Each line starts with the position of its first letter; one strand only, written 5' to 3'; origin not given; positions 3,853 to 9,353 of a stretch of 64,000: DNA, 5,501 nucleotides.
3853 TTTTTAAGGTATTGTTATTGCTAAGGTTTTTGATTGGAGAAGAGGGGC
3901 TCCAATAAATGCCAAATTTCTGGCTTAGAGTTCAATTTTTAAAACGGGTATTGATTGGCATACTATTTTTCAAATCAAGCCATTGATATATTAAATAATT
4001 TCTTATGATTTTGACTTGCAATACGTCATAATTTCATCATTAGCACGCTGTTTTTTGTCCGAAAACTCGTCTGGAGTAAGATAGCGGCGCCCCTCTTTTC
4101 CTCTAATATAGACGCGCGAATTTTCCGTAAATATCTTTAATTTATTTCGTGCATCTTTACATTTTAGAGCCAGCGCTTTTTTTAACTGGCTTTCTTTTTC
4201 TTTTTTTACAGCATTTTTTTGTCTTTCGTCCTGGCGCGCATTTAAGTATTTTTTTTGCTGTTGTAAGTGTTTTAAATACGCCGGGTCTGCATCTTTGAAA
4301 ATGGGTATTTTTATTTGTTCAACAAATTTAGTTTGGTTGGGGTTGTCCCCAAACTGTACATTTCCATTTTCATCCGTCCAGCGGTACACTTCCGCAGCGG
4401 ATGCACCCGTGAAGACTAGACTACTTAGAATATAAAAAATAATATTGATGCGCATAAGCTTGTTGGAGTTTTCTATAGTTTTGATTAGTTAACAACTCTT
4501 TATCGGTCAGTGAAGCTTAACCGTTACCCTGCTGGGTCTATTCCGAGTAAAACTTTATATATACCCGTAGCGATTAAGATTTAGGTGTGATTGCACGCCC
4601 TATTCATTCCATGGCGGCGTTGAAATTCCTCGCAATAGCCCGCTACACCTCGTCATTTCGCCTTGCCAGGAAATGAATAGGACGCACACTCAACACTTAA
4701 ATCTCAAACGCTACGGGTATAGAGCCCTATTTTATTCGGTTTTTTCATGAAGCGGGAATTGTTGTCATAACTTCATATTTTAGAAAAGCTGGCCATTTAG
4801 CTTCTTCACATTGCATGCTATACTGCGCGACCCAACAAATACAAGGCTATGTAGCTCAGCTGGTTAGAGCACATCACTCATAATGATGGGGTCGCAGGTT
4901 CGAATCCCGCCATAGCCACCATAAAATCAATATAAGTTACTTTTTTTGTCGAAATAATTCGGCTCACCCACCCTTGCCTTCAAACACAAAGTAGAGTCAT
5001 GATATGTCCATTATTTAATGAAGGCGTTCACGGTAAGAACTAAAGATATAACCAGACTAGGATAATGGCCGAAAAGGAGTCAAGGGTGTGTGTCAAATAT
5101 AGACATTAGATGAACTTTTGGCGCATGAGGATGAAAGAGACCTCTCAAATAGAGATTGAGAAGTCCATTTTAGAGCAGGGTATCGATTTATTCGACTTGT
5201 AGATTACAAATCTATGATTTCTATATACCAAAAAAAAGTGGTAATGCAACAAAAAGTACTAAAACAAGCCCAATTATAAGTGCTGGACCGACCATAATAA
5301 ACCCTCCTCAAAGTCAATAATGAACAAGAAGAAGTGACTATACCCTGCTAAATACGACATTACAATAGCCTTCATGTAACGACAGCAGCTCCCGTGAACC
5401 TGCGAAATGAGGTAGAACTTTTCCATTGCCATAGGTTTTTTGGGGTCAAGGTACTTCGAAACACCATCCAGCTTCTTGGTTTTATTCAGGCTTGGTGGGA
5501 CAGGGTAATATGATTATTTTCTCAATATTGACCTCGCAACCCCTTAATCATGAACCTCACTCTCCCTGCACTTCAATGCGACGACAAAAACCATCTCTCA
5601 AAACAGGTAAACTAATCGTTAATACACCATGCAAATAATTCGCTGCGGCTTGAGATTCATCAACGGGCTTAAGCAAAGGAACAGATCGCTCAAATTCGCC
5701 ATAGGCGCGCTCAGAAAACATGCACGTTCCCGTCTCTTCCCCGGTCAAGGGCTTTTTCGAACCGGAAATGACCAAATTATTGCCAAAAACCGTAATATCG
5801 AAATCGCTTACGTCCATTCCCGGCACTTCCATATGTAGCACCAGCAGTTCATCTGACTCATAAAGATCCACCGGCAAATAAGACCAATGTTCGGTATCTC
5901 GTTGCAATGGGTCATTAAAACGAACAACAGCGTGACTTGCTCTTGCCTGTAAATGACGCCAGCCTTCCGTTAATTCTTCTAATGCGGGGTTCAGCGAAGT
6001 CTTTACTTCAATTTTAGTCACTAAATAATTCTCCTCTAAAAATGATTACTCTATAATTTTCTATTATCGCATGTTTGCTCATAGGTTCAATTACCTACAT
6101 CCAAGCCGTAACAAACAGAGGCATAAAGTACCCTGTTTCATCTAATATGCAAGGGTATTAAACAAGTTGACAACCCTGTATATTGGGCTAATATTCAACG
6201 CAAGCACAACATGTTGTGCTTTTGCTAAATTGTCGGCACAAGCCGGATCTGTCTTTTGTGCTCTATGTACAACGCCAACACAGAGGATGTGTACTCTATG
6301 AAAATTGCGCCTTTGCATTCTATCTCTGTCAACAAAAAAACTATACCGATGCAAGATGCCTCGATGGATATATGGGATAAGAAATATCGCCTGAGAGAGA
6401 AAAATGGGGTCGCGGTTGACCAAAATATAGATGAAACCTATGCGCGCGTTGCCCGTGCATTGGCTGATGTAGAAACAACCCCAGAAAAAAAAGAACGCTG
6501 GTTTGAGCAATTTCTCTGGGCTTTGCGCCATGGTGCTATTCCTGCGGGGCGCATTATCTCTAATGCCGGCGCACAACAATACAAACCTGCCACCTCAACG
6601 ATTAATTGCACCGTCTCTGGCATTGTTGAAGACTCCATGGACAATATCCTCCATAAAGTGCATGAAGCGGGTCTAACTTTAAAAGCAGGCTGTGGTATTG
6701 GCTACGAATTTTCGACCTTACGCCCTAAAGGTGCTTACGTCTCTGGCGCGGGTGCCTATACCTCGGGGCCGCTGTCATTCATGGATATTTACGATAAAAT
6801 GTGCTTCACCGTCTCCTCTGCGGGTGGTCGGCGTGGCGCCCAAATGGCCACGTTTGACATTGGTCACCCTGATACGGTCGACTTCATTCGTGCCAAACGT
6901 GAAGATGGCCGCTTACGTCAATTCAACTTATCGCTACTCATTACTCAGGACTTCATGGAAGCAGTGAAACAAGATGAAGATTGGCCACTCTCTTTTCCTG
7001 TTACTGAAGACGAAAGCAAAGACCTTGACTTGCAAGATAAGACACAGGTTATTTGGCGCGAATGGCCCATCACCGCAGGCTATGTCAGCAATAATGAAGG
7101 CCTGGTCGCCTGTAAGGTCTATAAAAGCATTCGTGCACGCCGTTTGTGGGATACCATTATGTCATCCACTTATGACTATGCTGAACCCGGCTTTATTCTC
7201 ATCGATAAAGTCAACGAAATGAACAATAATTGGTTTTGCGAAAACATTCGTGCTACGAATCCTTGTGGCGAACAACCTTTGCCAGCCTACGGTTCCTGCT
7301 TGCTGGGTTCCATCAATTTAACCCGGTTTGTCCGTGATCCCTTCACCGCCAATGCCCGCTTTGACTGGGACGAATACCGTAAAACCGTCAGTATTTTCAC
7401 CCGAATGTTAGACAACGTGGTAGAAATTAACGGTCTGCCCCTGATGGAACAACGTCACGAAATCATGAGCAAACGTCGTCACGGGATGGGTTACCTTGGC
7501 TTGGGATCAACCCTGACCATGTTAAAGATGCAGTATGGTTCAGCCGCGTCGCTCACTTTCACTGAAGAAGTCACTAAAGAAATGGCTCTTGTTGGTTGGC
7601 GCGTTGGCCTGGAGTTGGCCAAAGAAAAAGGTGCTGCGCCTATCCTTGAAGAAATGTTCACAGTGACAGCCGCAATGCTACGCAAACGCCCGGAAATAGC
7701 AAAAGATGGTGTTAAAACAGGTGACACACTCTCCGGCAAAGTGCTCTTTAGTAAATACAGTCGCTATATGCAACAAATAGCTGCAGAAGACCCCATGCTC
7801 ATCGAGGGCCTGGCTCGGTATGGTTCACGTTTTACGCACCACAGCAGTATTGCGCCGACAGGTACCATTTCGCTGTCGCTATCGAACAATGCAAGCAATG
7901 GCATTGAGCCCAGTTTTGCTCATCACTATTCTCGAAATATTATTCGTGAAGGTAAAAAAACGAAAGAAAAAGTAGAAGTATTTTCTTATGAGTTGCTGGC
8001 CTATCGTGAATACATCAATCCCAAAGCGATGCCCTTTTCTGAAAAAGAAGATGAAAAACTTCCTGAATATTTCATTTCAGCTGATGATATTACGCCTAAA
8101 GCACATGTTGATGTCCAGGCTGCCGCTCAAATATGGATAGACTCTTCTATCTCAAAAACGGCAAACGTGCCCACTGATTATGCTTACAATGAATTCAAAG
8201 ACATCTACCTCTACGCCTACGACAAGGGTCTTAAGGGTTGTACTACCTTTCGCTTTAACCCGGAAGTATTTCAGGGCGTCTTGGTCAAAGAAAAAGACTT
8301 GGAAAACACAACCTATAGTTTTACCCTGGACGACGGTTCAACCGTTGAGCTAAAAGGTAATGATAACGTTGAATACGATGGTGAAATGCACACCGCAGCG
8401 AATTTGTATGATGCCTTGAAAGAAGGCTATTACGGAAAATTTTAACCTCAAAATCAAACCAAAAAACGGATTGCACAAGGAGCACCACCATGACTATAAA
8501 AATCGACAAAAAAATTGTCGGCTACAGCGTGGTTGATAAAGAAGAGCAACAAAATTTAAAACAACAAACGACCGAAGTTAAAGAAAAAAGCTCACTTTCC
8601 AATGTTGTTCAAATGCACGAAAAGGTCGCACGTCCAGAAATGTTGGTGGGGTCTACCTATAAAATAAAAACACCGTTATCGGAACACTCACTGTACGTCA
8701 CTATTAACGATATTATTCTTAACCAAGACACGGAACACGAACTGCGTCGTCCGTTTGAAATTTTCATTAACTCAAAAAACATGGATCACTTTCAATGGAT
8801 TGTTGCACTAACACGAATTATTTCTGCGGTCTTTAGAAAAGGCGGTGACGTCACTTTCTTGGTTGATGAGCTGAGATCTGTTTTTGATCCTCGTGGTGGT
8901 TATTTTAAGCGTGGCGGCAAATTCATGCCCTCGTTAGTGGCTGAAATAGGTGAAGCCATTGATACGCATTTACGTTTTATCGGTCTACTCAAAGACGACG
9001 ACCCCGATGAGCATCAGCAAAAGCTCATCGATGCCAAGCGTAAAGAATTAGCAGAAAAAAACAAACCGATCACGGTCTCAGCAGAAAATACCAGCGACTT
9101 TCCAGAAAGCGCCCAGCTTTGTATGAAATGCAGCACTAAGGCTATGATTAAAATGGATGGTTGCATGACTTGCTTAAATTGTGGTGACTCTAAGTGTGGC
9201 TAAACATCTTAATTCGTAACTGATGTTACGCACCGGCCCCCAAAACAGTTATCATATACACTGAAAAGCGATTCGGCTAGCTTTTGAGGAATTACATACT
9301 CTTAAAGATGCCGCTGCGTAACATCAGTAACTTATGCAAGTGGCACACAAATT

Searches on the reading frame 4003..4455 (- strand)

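Call 47: search_protein_families(library=pfam, max_evalue=0.00001, proteins=[window:4003-4455:-])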
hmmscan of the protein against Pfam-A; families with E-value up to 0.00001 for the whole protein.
window:4003-4455:- (150 aa): 1 family
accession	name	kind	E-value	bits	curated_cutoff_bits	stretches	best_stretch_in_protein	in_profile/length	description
PF13511.11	DUF4124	-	2.4e-11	44.1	22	1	11-50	2-42/56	Domain of unknown function (DUF4124)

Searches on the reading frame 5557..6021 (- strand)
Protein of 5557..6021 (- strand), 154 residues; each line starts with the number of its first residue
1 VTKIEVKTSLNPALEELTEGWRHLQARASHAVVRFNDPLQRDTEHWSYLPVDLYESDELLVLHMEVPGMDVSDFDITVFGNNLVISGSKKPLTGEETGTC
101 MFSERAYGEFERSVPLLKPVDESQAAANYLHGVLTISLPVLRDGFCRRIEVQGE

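Call 47: search_protein_families(library=pfam, max_evalue=0.00001, proteins=[window:5557-6021:-])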
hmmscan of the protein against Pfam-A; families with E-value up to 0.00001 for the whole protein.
window:5557-6021:- (154 aa): 1 family
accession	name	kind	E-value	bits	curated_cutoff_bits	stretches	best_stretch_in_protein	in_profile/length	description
PF00011.27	HSP20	-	1.9e-14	54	20.8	1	55-151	4-101/102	Hsp20/alpha crystallin family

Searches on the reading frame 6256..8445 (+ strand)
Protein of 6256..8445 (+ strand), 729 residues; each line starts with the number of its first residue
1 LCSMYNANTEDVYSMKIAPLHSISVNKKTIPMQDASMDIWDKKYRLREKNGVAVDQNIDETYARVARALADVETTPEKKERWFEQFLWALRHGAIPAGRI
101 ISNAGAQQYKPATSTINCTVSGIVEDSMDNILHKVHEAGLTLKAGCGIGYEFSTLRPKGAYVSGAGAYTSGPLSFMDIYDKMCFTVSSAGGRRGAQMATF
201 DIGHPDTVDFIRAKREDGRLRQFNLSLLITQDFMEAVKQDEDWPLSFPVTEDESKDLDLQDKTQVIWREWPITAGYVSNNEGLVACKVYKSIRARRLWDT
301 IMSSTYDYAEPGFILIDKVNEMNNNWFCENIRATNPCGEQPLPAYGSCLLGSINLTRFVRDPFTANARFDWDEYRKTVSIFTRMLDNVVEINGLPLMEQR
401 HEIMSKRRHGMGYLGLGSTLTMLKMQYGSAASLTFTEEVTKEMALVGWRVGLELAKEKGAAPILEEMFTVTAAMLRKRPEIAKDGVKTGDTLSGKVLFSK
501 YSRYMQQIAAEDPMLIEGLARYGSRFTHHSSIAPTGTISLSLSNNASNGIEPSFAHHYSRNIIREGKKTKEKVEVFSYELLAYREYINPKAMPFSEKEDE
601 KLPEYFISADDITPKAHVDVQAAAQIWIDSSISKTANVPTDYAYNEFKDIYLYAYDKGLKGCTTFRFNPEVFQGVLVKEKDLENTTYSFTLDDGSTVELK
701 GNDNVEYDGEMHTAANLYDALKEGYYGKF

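Call 17: search_protein_families(library=pfam, max_evalue=0.000001, proteins=[window:6256-8445:+])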
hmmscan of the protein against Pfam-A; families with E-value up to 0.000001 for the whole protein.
window:6256-8445:+ (729 aa): 2 families
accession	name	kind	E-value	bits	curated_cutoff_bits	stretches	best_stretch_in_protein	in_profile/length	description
PF02867.20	Ribonuc_red_lgC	-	8.2e-127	424.4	23.9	1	118-664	3-522/523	Ribonucleotide reductase, barrel domain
PF00317.26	Ribonuc_red_lgN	-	1.7e-10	41.3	28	1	35-107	6-75/77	Ribonucleotide reductase, all-alpha domain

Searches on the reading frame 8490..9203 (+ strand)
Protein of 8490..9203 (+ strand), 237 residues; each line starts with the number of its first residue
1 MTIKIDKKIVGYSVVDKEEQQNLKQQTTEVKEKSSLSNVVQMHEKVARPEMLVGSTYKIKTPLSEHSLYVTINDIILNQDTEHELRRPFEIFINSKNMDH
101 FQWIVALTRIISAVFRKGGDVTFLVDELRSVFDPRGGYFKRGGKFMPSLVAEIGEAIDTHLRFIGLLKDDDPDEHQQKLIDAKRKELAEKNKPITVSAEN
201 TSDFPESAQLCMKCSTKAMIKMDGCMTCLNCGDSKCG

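Call 17: search_protein_families(library=pfam, max_evalue=0.000001, proteins=[window:8490-9203:+])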
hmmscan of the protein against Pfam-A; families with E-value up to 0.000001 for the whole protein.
window:8490-9203:+ (237 aa): 1 family
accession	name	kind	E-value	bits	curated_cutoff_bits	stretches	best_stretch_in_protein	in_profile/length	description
PF12637.14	TSCPD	-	1.9e-08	34.9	22.8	1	57-161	3-88/88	TSCPD domain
